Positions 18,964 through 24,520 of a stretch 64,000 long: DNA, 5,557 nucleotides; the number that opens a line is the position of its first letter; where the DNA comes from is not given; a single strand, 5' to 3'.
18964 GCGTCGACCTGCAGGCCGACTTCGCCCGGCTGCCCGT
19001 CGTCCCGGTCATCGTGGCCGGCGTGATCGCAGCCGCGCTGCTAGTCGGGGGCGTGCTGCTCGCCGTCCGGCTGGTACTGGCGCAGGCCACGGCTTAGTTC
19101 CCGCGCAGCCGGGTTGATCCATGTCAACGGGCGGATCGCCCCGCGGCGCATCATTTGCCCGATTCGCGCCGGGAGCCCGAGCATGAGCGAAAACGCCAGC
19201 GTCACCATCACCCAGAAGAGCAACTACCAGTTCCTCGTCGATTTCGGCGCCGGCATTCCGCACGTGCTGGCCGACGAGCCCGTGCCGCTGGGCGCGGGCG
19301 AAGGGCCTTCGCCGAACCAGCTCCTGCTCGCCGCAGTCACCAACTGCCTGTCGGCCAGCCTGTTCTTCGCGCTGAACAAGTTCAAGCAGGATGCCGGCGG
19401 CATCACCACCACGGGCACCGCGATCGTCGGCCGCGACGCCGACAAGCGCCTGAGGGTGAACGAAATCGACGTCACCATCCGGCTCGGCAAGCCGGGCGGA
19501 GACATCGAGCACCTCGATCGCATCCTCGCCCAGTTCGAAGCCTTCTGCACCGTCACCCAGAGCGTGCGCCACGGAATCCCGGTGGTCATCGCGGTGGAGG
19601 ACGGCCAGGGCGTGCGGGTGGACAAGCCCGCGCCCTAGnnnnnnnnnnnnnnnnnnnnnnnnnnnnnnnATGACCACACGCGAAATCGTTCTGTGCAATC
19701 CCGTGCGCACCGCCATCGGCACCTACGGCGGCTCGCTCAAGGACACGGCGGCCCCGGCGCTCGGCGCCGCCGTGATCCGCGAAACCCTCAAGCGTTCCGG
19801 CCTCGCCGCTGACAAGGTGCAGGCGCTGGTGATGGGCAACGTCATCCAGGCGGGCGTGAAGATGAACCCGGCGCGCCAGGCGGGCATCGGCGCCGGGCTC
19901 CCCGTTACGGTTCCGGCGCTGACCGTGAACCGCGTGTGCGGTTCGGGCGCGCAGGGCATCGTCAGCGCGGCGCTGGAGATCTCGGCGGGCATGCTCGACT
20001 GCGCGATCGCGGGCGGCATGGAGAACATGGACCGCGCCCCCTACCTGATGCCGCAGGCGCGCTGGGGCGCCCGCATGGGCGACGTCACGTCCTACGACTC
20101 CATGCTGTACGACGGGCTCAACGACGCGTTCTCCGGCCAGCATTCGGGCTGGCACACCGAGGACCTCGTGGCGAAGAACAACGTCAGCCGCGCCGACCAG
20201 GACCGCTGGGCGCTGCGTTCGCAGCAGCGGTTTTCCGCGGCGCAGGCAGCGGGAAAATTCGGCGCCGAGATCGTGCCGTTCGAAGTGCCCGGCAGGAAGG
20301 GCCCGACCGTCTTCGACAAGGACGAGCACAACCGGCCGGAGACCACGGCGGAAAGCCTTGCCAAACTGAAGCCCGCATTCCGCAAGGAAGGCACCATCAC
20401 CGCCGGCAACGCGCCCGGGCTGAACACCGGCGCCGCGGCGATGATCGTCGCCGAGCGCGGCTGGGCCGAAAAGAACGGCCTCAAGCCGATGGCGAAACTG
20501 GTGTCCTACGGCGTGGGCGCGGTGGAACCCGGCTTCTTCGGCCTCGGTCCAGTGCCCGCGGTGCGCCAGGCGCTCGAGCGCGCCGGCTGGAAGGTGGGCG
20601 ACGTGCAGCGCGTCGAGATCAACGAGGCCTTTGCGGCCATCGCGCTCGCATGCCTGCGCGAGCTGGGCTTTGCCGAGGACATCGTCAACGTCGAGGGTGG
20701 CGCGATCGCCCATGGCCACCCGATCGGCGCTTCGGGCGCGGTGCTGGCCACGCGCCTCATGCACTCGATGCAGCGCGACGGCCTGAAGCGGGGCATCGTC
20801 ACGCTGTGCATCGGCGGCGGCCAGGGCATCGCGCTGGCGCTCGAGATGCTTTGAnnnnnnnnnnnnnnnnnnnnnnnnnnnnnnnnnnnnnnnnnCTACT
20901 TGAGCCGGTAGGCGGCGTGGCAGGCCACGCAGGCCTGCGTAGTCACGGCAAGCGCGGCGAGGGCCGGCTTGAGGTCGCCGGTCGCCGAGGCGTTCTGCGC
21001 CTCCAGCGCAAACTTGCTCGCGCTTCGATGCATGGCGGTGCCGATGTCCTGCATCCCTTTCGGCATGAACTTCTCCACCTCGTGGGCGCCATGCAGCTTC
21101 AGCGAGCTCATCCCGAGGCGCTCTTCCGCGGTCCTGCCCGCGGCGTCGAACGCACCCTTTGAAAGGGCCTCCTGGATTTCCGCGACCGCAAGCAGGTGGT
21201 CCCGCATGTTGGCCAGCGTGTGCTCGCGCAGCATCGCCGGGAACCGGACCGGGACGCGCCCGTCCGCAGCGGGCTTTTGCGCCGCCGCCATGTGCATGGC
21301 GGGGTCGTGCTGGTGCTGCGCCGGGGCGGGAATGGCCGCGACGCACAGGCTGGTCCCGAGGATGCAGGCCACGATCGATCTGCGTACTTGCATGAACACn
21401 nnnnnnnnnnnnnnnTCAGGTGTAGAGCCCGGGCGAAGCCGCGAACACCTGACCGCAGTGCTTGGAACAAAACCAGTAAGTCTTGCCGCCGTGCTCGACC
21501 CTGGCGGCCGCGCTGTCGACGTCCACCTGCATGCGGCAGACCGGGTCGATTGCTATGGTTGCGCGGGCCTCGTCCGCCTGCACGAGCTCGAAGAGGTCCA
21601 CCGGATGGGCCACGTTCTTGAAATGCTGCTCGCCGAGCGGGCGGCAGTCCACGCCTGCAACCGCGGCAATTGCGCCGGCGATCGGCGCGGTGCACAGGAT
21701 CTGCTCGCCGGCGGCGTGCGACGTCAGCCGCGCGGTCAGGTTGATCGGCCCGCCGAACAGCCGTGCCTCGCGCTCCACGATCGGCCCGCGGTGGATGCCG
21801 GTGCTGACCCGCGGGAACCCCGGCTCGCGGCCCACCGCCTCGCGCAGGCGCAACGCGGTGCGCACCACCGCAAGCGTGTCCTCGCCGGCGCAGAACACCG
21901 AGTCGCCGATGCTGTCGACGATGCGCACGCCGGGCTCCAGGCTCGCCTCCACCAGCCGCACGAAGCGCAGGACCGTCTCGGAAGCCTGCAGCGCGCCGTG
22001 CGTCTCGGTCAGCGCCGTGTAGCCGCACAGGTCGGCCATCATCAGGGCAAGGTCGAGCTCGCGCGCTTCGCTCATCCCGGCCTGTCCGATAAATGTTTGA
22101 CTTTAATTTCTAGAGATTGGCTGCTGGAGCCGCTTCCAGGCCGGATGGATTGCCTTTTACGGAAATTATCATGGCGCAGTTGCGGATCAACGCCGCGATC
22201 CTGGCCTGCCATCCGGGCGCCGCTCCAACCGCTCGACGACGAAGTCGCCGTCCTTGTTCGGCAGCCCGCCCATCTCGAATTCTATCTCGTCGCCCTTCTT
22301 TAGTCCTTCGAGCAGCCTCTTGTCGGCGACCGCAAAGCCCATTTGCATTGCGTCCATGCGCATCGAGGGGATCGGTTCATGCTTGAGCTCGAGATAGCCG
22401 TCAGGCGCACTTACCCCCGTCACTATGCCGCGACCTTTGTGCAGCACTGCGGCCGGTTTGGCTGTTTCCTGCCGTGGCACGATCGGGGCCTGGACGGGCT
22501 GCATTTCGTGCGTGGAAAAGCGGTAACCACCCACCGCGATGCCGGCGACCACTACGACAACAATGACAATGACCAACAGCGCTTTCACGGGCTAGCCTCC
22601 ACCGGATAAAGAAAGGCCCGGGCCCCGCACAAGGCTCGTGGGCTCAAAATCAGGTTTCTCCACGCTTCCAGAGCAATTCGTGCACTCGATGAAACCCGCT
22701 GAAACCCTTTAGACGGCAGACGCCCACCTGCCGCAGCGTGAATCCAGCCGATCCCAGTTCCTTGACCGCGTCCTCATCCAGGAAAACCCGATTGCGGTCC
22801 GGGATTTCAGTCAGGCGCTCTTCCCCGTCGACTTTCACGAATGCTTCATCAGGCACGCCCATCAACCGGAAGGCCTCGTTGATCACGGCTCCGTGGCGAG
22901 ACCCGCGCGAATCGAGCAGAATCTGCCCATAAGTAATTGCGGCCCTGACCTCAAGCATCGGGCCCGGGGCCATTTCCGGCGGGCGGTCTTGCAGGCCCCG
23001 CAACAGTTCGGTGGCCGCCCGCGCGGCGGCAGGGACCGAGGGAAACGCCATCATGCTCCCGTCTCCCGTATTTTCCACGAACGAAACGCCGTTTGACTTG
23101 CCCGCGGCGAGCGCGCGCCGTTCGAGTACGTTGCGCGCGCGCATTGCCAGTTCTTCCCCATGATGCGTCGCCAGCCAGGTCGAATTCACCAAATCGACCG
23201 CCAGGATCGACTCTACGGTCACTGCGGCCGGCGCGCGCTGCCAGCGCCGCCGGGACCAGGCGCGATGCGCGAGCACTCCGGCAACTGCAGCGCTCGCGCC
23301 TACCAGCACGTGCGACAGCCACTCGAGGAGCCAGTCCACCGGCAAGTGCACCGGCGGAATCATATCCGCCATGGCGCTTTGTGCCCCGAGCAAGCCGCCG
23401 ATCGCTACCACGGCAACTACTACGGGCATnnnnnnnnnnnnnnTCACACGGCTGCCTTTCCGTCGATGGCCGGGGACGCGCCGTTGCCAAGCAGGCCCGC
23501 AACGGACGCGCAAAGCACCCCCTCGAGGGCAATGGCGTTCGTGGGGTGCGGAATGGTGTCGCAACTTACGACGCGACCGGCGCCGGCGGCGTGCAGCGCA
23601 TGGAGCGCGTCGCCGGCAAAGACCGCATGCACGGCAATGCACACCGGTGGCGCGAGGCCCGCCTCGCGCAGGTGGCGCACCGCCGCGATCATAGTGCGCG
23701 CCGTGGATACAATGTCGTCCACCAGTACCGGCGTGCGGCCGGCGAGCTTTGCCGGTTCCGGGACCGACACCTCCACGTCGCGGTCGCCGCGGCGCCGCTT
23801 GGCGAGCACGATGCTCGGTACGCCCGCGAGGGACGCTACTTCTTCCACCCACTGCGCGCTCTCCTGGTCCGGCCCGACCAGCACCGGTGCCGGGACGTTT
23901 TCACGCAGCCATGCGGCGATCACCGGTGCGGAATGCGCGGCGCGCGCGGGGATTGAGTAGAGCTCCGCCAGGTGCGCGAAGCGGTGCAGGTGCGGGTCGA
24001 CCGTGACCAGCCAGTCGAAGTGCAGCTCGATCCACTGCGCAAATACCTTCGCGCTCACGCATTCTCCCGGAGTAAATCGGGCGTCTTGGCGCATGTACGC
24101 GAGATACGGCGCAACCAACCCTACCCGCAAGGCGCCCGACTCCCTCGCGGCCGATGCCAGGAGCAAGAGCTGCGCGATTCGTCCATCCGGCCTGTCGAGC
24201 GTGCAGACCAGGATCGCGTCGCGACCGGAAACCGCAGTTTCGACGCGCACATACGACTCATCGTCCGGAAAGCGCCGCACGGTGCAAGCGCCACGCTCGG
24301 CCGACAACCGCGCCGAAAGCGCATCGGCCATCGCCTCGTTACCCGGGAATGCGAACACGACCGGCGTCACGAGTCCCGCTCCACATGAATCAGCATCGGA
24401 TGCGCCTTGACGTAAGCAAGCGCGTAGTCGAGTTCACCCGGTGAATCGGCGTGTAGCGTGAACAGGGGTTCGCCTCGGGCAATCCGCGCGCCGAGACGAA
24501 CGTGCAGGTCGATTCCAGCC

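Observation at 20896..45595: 24.6-kb unidirectional array that joins cusCBA-ccdA-copG copper efflux directly to the N-ATPase and a nucleotide-metabolism/cyclase block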

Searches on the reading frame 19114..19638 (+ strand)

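Call 15: search_protein_families(library=pfam, proteins=[window:19114-19638:+], max_evalue=0.01)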
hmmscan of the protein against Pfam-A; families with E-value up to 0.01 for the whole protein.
window:19114-19638:+ (174 aa): 1 family
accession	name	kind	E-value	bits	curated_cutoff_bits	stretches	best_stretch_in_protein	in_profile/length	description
PF02566.24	OsmC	-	1.4e-13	51.6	27.5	1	60-158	1-98/100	OsmC-like protein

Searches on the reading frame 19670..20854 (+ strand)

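Call 15: search_protein_families(library=pfam, proteins=[window:19670-20854:+], max_evalue=0.01)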
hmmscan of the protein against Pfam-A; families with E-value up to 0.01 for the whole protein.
window:19670-20854:+ (394 aa): 4 families
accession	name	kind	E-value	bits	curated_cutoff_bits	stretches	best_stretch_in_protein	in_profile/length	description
PF00108.29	Thiolase_N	-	1.2e-86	290.8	26.4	1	7-262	2-258/260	Thiolase, N-terminal domain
PF02803.24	Thiolase_C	-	2.9e-42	143.6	27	1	271-392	1-122/123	Thiolase, C-terminal domain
PF22691.2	Thiolase_C_1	-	2.4e-06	27.7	28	1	297-336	23-62/144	Thiolase C-terminal domain-like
PF08541.16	ACP_syn_III_C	-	0.0054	17.3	26.6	0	302-388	1-82/90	3-Oxoacyl-[acyl-carrier-protein (ACP)] synthase III C terminal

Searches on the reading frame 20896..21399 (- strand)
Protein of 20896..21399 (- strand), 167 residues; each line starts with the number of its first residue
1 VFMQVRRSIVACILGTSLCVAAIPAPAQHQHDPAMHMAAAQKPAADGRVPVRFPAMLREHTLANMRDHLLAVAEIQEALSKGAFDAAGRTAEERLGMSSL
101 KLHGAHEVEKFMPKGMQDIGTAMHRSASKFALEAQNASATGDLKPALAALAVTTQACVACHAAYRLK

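Call 7: search_protein_families(library=pfam, proteins=[window:20896-21399:-], max_evalue=0.01)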
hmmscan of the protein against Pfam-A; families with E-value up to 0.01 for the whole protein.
window:20896-21399:- (167 aa): 1 family
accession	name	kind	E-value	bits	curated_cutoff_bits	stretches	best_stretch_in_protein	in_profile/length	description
PF01322.25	Cytochrom_C_2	-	0.0012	20.3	26.5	1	122-165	82-121/121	Cytochrome C'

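Call 51: search_protein_families(library=ncbifam, proteins=[window:20896-21393:-], max_evalue=0.001)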
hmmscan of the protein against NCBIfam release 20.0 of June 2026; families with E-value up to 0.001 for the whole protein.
window:20896-21393:- (165 aa): 0 families

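Call 66: search_protein_families(library=pfam, proteins=[window:20896-21393:-], max_evalue=5)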
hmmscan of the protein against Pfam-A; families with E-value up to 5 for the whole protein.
window:20896-21393:- (165 aa): 1 family
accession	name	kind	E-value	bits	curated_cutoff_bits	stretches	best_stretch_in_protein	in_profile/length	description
PF01322.25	Cytochrom_C_2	-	0.0011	20.3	26.5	1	120-163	82-121/121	Cytochrome C'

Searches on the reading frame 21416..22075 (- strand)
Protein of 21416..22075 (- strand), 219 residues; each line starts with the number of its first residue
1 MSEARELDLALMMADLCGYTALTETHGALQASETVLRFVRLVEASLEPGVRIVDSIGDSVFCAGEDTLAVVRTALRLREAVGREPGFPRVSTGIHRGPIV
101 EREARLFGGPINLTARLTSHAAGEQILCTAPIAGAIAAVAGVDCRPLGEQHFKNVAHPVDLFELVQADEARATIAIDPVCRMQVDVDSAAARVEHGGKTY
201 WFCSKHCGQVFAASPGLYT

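Call 7: search_protein_families(library=pfam, proteins=[window:21416-22075:-], max_evalue=0.01)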
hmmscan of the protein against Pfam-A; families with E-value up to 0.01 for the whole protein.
window:21416-22075:- (219 aa): 2 families
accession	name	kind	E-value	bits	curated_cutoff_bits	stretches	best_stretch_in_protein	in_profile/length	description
PF04945.19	YHS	-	4.7e-10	39.7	30.3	1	176-218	2-43/47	YHS domain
PF00211.25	Guanylate_cyc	-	0.006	16.6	21.9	0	9-132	9-151/183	Adenylate and Guanylate cyclase catalytic domain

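Call 51: search_protein_families(library=ncbifam, proteins=[window:21416-22075:-], max_evalue=0.001)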
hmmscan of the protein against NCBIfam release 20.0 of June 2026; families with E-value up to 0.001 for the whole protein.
window:21416-22075:- (219 aa): 0 families

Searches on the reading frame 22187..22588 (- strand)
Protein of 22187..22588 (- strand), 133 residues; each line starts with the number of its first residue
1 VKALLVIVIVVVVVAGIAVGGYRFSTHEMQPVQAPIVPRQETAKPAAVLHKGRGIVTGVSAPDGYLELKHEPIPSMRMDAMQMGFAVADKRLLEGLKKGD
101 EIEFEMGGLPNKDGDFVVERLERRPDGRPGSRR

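Call 7: search_protein_families(library=pfam, proteins=[window:22187-22588:-], max_evalue=0.01)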
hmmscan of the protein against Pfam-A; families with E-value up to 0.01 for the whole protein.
window:22187-22588:- (133 aa): 2 families
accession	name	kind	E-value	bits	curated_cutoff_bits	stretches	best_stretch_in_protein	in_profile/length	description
PF11604.15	CusF_Ec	-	2.6e-17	62.8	27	1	50-121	2-70/72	Copper binding periplasmic protein CusF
PF11837.13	INV_N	-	0.0042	18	27.8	1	3-61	26-86/109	Beta-fructofuranosidase, N-terminal domain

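Call 51: search_protein_families(library=ncbifam, proteins=[window:22187-22588:-], max_evalue=0.001)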
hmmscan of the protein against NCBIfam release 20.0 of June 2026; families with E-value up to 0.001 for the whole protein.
window:22187-22588:- (133 aa): 1 family
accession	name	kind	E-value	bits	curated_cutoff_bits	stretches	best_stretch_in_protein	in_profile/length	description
NF007348.0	PRK09838.1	subfamily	6.2e-07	29.5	143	1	41-105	36-98/115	cation efflux system protein CusF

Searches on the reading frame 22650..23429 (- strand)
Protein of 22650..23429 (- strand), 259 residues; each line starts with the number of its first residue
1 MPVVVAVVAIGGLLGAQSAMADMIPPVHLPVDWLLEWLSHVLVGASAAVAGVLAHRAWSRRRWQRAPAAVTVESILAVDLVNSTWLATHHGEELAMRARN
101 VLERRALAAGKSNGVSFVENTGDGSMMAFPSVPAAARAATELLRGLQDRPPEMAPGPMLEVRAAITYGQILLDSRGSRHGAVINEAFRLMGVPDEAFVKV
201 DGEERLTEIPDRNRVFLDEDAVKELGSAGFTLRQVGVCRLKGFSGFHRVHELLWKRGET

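Call 51: search_protein_families(library=ncbifam, proteins=[window:22650-23429:-], max_evalue=0.001)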
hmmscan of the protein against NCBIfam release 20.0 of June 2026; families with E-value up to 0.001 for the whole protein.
window:22650-23429:- (259 aa): 0 families

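Call 66: search_protein_families(library=pfam, proteins=[window:22650-23429:-], max_evalue=5)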
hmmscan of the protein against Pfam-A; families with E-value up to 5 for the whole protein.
window:22650-23429:- (259 aa): 0 families

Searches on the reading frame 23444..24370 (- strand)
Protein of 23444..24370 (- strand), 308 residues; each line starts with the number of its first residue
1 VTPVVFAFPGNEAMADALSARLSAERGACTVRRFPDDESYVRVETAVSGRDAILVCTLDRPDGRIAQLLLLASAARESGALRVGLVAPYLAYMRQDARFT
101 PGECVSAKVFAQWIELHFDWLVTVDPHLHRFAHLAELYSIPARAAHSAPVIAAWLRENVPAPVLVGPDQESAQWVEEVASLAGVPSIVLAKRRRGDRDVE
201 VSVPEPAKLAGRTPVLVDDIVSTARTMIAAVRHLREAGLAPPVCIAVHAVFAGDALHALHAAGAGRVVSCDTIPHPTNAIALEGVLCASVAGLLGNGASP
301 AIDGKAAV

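Call 7: search_protein_families(library=pfam, proteins=[window:23444-24370:-], max_evalue=0.01)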
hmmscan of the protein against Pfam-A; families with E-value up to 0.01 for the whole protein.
window:23444-24370:- (308 aa): 4 families
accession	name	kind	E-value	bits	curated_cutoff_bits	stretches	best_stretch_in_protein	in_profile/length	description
PF13793.12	Pribosyltran_N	-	7.7e-22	77.8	25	1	5-115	3-114/117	N-terminal domain of ribose phosphate pyrophosphokinase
PF00156.33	Pribosyltran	-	8.8e-18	64.6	26.3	1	135-271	3-144/158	Phosphoribosyl transferase domain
PF14572.12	Pribosyl_synth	-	4e-08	33.9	27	1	209-281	81-153/184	Phosphoribosyl synthetase-associated domain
PF14681.12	UPRTase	-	0.00027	20.9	27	1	182-262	91-171/206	Uracil phosphoribosyltransferase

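Call 51: search_protein_families(library=ncbifam, proteins=[window:23444-24370:-], max_evalue=0.001)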
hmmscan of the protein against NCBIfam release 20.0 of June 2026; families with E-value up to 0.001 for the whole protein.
window:23444-24370:- (308 aa): 13 families
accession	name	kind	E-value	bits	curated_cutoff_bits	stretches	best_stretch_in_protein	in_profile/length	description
NF005537.0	PRK07199.1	subfamily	6.3e-125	416.2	322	1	1-292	1-292/301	ribose-phosphate diphosphokinase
TIGR01251.1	ribP_PPkin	subfamily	1e-59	202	113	1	5-295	3-292/309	ribose-phosphate diphosphokinase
NF002095.0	PRK00934.1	equivalog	1.2e-58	198.6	296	1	10-287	8-281/287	ribose-phosphate diphosphokinase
NF002320.0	PRK01259.1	subfamily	2e-39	135.8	297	1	4-297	8-300/316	ribose-phosphate diphosphokinase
NF002618.0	PRK02269.1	equivalog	1.7e-32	113.3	460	1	5-296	8-301/321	ribose-phosphate diphosphokinase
NF002844.0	PRK03092.1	equivalog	2.6e-31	109.1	438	1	12-297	21-308/326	ribose-phosphate diphosphokinase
NF002758.0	PRK02812.1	equivalog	6.5e-30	104.4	518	1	8-296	27-314/330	ribose-phosphate pyrophosphokinase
NF003428.0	PRK04923.1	equivalog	1.8e-27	96.4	536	1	4-295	8-301/319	ribose-phosphate diphosphokinase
NF002686.0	PRK02458.1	equivalog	3.8e-21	75.9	506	1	5-273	12-280/323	ribose-phosphate diphosphokinase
NF001815.0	PRK00553.1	equivalog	5.6e-20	71.7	484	1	4-262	11-269/332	ribose-phosphate pyrophosphokinase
NF005299.0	PRK06827.1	subfamily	1.5e-08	33.8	327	1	61-261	105-314/383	phosphoribosylpyrophosphate synthetase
NF005592.0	PRK07322.1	subfamily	0.00056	19.3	143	0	207-252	116-158/180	adenine phosphoribosyltransferase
NF004689.0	PRK06031.1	equivalog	0.00075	18.8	175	0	208-247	151-189/233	phosphoribosyltransferase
